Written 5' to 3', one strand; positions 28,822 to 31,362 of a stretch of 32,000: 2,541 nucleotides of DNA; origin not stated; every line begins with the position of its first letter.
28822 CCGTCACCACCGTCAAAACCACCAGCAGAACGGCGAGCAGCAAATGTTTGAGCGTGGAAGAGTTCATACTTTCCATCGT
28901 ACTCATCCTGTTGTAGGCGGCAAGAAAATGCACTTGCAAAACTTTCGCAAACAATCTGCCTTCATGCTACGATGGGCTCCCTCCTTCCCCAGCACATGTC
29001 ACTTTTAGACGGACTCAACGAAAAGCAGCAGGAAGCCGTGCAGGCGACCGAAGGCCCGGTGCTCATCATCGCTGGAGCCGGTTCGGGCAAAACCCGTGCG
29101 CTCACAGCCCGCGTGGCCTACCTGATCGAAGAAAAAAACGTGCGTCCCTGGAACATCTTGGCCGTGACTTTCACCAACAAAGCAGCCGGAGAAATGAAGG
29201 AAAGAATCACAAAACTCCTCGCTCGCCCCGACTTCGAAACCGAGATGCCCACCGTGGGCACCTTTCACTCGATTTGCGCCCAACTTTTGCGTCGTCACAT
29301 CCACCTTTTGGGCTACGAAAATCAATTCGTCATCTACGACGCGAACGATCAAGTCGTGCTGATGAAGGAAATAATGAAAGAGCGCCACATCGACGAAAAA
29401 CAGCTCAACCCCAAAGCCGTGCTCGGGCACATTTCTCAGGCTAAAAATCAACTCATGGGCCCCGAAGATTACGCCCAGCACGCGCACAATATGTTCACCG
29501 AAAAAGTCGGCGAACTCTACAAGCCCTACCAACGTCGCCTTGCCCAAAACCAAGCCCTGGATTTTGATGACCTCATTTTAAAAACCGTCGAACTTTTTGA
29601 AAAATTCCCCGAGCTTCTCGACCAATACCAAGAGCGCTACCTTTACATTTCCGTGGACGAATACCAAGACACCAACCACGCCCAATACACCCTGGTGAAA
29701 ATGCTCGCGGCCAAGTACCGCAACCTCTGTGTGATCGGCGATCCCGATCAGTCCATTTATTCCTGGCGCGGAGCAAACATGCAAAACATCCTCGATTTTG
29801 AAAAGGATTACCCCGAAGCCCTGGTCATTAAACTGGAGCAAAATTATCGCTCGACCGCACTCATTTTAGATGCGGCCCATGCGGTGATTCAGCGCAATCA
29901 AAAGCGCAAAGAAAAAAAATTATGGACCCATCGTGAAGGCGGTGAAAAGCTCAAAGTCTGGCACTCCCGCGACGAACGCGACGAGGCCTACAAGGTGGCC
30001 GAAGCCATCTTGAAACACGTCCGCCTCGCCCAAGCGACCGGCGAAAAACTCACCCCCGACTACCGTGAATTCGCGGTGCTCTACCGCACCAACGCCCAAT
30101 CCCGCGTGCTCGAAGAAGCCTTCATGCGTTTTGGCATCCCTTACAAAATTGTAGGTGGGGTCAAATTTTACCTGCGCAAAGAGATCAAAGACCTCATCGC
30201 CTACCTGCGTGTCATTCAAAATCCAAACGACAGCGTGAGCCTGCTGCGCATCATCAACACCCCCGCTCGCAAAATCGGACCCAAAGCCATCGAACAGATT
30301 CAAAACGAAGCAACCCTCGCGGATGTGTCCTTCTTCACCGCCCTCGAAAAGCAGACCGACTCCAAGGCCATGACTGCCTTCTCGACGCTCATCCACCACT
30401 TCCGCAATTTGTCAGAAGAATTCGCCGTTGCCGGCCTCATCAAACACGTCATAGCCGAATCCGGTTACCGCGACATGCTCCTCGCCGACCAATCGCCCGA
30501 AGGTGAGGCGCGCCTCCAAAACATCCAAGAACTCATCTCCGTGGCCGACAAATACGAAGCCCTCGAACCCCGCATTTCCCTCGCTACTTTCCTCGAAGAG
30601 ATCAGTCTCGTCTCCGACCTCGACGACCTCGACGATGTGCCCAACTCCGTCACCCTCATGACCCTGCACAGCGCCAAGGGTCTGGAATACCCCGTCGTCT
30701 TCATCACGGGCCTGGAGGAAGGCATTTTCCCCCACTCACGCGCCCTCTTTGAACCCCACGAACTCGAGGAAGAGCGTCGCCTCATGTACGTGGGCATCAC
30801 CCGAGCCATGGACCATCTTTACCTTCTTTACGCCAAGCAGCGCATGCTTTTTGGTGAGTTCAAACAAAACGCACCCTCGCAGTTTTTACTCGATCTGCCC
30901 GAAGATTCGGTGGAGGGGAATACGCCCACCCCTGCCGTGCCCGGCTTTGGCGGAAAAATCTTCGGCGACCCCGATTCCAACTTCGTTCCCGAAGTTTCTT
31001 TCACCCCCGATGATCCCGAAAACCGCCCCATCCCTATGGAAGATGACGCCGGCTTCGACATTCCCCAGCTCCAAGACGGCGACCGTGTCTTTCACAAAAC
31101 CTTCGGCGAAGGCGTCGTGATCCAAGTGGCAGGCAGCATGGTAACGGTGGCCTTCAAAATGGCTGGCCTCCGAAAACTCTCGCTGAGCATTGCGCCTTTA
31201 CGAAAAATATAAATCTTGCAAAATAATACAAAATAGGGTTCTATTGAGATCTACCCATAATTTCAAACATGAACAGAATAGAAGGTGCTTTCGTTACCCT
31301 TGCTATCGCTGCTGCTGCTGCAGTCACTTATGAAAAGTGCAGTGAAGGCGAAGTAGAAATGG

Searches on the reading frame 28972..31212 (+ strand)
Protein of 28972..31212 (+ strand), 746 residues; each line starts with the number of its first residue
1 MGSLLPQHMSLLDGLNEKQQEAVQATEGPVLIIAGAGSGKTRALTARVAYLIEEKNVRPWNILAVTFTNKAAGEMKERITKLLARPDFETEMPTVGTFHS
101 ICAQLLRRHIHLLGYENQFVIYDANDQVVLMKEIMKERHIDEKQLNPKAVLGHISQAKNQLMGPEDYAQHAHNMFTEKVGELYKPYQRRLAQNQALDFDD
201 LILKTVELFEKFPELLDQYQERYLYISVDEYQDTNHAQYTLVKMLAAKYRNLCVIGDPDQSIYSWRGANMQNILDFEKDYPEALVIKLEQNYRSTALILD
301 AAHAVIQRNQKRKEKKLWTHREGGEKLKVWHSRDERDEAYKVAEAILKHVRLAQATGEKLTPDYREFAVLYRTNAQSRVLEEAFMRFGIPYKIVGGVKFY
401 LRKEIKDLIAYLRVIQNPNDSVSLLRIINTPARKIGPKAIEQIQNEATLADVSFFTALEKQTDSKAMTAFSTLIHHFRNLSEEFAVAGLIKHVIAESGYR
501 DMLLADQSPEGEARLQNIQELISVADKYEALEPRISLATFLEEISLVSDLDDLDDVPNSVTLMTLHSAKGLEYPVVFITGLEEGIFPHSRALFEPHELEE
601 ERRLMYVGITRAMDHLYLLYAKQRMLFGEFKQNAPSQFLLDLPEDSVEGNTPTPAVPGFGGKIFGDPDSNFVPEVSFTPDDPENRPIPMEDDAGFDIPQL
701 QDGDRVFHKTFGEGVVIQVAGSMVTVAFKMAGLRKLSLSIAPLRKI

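Call 63: search_protein_families(library=pfam, proteins=[window:28972-31212:+], max_evalue=0.001)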
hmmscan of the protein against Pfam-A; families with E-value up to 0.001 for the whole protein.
window:28972-31212:+ (746 aa): 8 families
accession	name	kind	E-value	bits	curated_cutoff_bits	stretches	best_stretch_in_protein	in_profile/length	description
PF00580.27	UvrD-helicase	-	6.2e-98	328.2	23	1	15-281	1-271/271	UvrD/REP helicase N-terminal domain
PF13361.12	UvrD_C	-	2.5e-81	274.3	25.6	1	286-623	1-350/350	UvrD-like helicase C-terminal domain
PF13245.12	AAA_19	-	2.5e-24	86.4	25.1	1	19-264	1-132/134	AAA domain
PF13538.12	UvrD_C_2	-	7.8e-10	38.9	27.4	1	560-619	2-52/52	UvrD-like helicase C-terminal domain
PF21196.3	PcrA_UvrD_tudor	-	3.6e-07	30.3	23.9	1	703-745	2-48/48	PcrA/UvrD tudor domain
PF13604.12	AAA_30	-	8.7e-06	26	27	1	15-79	2-66/191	AAA domain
PF01443.25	Viral_helicase1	-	4e-05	24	21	0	199-270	37-106/228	Viral superfamily 1 RNA helicase core domain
PF13086.12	AAA_11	-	0.00036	20.8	27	1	15-205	2-199/257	AAA domain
